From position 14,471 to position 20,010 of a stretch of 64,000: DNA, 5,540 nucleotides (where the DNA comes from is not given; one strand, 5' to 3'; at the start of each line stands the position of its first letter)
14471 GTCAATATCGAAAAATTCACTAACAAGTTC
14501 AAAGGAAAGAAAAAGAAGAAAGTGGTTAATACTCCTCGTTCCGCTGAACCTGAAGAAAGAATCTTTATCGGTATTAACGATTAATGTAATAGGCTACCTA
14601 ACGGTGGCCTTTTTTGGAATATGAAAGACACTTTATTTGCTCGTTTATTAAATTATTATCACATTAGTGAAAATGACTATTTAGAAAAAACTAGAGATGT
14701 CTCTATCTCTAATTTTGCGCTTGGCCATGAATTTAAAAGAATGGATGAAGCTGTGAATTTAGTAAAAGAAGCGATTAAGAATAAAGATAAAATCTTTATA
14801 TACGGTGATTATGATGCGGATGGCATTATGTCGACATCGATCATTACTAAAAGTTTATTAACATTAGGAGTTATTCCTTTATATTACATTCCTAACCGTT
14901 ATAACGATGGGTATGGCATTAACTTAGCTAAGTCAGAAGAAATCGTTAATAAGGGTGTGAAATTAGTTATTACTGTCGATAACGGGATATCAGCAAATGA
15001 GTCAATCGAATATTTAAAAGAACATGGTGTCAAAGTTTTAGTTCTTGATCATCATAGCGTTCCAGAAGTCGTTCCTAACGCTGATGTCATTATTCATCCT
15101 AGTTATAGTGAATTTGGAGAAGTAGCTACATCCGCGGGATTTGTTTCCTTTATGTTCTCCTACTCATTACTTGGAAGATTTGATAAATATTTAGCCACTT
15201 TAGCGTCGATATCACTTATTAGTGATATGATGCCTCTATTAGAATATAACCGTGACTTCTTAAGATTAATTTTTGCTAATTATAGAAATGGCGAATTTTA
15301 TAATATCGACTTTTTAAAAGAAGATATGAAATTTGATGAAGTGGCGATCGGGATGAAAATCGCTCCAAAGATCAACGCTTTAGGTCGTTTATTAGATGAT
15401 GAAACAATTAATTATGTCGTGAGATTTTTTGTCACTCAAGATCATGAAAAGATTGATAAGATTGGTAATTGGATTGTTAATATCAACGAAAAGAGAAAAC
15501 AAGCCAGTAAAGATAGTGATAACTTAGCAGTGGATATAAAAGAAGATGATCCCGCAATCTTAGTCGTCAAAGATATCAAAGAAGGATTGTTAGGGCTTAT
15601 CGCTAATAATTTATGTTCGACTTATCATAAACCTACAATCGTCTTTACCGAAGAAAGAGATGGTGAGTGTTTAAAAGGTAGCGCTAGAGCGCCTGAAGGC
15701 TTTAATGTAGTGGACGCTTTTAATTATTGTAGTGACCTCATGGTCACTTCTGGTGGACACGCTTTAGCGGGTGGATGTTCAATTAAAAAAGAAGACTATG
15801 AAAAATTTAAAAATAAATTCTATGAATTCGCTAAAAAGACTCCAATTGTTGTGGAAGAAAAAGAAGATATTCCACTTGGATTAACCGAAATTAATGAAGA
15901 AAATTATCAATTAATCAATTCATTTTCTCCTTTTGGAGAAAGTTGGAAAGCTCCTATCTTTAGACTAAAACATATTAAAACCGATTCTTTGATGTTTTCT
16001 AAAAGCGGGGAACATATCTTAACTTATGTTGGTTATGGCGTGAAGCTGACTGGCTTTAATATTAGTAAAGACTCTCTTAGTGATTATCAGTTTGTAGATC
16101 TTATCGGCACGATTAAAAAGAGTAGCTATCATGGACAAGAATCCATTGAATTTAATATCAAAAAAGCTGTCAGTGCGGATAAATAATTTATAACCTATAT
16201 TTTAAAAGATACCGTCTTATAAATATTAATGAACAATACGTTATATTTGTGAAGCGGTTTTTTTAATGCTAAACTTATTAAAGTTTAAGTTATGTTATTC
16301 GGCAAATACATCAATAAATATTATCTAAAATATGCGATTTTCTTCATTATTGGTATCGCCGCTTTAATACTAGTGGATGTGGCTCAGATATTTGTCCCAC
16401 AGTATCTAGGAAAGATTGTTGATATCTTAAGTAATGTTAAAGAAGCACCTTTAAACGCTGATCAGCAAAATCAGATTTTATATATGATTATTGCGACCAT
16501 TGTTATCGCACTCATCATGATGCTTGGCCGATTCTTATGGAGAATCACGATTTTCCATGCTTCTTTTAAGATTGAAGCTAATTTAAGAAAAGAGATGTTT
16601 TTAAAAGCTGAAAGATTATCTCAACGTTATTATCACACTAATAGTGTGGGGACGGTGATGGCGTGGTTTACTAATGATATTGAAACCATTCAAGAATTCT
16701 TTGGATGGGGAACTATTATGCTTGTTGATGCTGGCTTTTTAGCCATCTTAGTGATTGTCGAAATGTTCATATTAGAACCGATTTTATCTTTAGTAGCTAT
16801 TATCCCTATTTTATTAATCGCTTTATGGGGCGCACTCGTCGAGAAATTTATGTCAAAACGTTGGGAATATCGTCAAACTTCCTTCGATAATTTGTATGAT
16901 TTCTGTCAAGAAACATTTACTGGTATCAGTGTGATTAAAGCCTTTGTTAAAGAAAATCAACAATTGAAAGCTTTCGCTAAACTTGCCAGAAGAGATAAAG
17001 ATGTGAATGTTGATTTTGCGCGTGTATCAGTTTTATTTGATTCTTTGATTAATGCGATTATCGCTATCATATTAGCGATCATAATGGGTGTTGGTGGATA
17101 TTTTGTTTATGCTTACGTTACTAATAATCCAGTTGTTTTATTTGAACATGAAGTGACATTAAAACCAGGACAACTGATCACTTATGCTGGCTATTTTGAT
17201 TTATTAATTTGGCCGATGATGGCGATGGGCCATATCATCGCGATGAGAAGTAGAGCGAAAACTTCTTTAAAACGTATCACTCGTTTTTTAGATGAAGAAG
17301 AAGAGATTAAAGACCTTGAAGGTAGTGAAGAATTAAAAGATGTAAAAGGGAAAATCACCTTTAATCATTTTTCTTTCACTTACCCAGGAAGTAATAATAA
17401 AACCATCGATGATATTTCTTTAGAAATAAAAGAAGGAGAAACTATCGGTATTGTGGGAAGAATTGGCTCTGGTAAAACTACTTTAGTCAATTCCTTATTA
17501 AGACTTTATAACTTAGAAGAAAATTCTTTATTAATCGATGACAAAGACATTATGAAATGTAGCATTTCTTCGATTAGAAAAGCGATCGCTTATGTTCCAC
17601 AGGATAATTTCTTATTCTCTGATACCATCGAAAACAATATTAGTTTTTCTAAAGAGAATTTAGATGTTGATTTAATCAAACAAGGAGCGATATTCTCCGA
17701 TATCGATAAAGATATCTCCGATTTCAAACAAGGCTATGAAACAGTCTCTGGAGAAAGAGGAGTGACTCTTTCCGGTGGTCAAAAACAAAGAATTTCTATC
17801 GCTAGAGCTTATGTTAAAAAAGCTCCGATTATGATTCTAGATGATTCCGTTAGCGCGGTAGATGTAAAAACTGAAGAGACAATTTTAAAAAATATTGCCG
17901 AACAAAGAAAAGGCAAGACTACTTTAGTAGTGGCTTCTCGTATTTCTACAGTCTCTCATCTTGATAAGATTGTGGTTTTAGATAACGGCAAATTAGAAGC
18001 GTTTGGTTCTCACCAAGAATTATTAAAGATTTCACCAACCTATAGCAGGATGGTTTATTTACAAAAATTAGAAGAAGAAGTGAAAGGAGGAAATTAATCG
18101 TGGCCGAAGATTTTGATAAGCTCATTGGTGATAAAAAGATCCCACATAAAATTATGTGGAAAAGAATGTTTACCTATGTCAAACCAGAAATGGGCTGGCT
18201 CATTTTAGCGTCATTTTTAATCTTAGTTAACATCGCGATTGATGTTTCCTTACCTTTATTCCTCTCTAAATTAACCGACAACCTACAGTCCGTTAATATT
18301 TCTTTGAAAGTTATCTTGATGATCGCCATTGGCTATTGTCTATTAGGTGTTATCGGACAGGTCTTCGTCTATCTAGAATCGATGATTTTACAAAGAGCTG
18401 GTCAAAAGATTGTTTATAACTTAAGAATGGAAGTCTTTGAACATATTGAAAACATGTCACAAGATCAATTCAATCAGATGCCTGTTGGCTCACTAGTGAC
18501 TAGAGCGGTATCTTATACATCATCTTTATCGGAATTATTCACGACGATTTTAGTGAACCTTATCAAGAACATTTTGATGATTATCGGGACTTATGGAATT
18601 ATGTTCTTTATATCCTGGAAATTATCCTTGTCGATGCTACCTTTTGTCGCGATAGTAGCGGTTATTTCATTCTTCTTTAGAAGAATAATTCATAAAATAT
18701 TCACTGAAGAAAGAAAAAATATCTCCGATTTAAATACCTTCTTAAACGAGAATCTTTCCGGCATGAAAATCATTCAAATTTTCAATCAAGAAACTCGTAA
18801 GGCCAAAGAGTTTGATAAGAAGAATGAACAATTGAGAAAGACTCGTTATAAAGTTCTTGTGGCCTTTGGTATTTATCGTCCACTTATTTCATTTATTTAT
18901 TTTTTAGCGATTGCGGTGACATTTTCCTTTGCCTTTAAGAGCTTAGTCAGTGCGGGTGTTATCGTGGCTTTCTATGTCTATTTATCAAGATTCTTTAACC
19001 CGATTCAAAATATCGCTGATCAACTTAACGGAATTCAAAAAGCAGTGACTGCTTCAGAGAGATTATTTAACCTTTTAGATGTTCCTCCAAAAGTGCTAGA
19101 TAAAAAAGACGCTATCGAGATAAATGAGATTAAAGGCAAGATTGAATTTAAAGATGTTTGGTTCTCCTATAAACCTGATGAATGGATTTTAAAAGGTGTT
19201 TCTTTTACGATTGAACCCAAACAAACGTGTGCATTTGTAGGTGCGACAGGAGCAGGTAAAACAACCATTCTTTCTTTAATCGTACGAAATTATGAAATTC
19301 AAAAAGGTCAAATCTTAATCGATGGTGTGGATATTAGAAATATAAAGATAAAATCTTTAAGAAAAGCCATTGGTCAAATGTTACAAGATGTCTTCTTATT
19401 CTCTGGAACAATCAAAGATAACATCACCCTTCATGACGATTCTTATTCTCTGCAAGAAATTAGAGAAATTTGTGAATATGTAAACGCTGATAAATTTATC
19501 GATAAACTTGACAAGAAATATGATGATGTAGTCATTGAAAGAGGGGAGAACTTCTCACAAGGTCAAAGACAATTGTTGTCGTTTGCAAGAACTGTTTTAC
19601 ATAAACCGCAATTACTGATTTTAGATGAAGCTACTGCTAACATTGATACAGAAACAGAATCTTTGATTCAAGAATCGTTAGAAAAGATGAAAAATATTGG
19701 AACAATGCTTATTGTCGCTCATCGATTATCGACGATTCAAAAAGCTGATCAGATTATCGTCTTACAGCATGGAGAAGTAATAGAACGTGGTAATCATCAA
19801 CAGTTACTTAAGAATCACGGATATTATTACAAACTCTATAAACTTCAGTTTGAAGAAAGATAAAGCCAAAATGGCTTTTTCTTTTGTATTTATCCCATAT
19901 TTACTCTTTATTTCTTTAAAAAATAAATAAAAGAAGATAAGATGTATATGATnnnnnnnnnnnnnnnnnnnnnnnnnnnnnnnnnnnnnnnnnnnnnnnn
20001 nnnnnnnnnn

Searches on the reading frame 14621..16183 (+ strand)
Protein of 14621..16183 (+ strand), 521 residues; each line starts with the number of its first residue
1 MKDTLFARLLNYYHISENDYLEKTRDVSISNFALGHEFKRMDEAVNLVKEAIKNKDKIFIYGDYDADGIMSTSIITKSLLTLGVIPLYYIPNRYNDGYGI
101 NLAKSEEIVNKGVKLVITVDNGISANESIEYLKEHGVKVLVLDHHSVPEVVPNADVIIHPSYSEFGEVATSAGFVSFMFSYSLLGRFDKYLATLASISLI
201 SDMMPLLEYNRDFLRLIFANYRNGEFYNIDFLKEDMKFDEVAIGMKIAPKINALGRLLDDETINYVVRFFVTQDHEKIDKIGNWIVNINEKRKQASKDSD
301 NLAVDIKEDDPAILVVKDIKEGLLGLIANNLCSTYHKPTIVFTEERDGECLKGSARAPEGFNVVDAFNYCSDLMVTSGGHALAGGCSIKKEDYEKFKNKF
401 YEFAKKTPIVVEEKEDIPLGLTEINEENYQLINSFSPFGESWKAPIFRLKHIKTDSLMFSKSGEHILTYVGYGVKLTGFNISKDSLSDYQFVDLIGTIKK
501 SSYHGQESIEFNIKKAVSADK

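Call 89: search_protein_families(library=pfam, proteins=[window:14621-16183:+], max_evalue=1e-8)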
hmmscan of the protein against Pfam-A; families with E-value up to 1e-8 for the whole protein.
window:14621-16183:+ (521 aa): 3 families
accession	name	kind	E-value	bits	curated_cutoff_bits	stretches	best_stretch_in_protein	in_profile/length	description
PF01368.27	DHH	-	7.2e-19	68.7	28.1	1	57-172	1-96/125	DHH family, N-terminal domain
PF02272.25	DHHA1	-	1.1e-11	45.5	25.9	1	314-405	7-101/102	DHHA1 domain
PF17768.7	RecJ_OB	-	1.8e-11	44.5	27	1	416-514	2-106/107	RecJ OB domain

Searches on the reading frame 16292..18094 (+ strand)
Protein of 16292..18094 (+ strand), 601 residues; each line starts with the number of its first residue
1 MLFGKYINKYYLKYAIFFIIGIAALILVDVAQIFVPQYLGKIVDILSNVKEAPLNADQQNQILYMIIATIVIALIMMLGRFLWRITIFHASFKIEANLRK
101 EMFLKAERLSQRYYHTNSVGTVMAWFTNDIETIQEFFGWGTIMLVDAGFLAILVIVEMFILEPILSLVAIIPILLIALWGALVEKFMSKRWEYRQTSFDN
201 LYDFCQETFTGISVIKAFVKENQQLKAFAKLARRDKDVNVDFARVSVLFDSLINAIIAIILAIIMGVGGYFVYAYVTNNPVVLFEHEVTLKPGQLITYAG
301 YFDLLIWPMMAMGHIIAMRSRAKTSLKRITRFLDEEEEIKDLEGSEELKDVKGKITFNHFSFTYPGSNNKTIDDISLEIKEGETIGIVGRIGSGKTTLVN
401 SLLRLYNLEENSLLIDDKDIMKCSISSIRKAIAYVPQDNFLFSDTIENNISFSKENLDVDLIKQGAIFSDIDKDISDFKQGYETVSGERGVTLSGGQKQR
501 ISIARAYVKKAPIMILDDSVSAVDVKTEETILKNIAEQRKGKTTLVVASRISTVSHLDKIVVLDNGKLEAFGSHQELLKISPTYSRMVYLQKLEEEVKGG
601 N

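Call 89: search_protein_families(library=pfam, proteins=[window:16292-18094:+], max_evalue=1e-8)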
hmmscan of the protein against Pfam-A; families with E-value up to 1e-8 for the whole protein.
window:16292-18094:+ (601 aa): 2 families
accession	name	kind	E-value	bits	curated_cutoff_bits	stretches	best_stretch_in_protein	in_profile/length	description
PF00664.28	ABC_membrane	-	2.7e-34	119.6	28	1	18-308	1-273/274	ABC transporter transmembrane region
PF00005.33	ABC_tran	-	4.8e-29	102.1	25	1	373-519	2-135/137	ABC transporter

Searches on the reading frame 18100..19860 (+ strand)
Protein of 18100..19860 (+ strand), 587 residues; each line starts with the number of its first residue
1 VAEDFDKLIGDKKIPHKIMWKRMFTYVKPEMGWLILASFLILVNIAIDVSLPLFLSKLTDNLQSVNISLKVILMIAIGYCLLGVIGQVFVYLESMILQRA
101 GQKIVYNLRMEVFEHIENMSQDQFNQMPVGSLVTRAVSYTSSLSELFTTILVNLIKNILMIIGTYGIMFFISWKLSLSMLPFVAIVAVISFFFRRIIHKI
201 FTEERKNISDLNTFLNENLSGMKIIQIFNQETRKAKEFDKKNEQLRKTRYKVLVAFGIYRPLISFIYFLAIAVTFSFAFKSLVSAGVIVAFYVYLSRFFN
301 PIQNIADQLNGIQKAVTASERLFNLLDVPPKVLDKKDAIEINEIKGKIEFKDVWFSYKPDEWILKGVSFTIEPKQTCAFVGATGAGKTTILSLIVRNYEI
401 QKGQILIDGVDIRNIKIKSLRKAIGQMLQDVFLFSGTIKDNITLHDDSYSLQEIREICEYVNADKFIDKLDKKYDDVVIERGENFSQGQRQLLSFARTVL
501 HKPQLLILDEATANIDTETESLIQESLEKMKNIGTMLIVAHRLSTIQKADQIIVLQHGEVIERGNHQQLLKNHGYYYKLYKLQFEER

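Call 89: search_protein_families(library=pfam, proteins=[window:18100-19860:+], max_evalue=1e-8)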
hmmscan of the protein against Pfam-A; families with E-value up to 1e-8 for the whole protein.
window:18100-19860:+ (587 aa): 2 families
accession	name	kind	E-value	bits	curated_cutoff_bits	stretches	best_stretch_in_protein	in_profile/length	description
PF00664.28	ABC_membrane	-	2.7e-44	152.4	28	1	34-301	1-273/274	ABC transporter transmembrane region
PF00005.33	ABC_tran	-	3e-30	106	25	1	364-513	1-137/137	ABC transporter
